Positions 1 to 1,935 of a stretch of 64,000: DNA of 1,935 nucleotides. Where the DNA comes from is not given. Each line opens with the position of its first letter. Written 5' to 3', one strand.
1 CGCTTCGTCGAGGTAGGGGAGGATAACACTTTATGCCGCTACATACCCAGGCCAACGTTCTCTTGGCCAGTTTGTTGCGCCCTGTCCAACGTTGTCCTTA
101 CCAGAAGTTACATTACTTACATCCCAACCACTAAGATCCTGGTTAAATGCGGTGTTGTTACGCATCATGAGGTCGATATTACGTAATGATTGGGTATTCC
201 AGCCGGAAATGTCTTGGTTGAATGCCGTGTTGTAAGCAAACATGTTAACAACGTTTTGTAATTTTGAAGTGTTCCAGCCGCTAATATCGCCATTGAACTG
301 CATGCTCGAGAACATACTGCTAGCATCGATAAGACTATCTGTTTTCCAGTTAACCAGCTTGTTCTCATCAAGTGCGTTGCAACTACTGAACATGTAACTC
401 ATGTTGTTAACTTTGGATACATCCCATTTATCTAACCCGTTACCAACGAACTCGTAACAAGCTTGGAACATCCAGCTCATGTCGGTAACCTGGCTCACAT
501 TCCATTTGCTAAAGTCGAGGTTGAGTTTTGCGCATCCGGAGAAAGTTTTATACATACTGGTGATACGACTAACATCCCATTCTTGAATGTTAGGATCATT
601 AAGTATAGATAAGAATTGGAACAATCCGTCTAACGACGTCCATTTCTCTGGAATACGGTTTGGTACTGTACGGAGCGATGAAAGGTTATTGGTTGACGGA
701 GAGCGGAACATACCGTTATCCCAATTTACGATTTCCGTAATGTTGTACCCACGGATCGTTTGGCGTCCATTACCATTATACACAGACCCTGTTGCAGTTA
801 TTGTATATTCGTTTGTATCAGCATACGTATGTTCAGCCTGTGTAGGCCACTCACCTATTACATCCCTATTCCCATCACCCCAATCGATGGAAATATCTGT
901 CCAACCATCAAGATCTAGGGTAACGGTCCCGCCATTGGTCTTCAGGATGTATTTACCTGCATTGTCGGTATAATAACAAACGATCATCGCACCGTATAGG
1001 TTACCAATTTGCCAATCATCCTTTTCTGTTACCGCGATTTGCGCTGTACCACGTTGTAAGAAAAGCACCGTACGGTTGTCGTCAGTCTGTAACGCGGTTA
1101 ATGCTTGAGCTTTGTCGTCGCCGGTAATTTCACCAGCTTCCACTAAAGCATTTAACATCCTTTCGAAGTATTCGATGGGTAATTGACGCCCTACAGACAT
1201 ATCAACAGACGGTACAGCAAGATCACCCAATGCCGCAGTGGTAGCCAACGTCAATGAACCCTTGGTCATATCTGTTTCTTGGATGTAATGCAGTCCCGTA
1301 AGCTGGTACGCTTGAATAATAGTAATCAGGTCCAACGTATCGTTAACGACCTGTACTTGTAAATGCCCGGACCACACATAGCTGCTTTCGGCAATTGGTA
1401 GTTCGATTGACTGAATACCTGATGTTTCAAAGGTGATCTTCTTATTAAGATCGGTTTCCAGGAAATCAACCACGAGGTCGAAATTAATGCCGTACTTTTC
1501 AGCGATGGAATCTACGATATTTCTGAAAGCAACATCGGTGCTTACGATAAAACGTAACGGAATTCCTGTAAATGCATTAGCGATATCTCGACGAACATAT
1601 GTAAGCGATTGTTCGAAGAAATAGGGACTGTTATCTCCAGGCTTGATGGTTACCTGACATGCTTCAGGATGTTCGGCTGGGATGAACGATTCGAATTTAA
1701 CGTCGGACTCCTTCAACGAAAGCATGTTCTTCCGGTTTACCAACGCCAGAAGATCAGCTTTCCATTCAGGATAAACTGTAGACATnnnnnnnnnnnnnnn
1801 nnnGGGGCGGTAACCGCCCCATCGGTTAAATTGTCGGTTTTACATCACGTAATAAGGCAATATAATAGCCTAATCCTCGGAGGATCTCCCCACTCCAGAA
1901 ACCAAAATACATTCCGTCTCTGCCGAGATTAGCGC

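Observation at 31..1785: Fibre-like protein with DUF285/BspA-type C-terminal repeats; three paralogues share an N-terminal domain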

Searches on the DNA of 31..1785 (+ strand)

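Call 96: search_dna_similar(query=window:31-1785:+, collection=ecoli_genomes, mode=near, max_rows=10)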
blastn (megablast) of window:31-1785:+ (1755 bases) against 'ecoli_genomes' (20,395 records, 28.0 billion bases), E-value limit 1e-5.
No match.

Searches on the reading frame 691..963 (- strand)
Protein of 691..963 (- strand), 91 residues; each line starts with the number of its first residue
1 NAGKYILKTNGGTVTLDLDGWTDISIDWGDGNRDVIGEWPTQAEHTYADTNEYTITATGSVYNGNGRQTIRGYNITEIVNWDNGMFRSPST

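Call 86: search_protein_families(library=pfam, proteins=[window:691-963:-], max_evalue=1)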
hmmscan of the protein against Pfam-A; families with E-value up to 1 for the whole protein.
window:691-963:- (91 aa): 1 family
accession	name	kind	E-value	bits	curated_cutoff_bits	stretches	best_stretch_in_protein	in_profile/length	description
PF00801.26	PKD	-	0.022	15.2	23.5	1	21-64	27-70/80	PKD domain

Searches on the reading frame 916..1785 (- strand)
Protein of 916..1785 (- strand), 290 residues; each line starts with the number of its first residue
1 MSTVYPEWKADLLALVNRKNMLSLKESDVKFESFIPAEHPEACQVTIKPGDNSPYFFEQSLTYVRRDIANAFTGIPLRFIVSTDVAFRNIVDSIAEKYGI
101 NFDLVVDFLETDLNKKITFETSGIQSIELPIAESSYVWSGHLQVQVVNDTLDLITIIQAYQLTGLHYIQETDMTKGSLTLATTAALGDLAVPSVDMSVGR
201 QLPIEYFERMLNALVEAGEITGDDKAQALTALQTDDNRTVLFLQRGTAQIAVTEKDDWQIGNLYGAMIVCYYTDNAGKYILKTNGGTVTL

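Call 81: predict_structure(alignment_id=A5)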
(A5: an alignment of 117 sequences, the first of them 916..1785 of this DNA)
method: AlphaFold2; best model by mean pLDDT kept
length: 290 residues; sequences in the alignment: 117
mean_pLDDT: 86.9   pTM: 0.59
mean pLDDT of the five models: 86.9, 86.7, 86.1, 85.1, 77.0
residues with pLDDT >= 90: 187; 70-90: 63; 50-70: 28; < 50: 12
segments of 3 or more residues with pLDDT < 50: 278-283, 285-290
pLDDT, mean of each block of 10 residues (from residue 1): 90 96 96 80 93 95 95 96 96 96 96 96 96 95 96 87 66 78 83 67 90 94 96 89 78 91 90 57 42
secondary structure, 60 per line:
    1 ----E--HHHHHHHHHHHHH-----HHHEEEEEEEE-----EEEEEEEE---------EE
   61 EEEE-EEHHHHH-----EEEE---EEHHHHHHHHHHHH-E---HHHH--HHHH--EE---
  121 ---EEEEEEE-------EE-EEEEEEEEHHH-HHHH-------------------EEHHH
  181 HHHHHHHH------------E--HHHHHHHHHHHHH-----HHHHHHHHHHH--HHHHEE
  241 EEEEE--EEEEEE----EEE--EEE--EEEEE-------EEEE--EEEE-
elements in order: H8-20 E29-36 E42-49 E59-64 H68-72 E78-81 H87-98 H104-107 H110-113 E124-130 E141-148 H153-156 H178-188 H204-216 H222-232 H235-238 E239-245 E248-253 E258-260 E263-265 E268-272 E280-283 E286-289
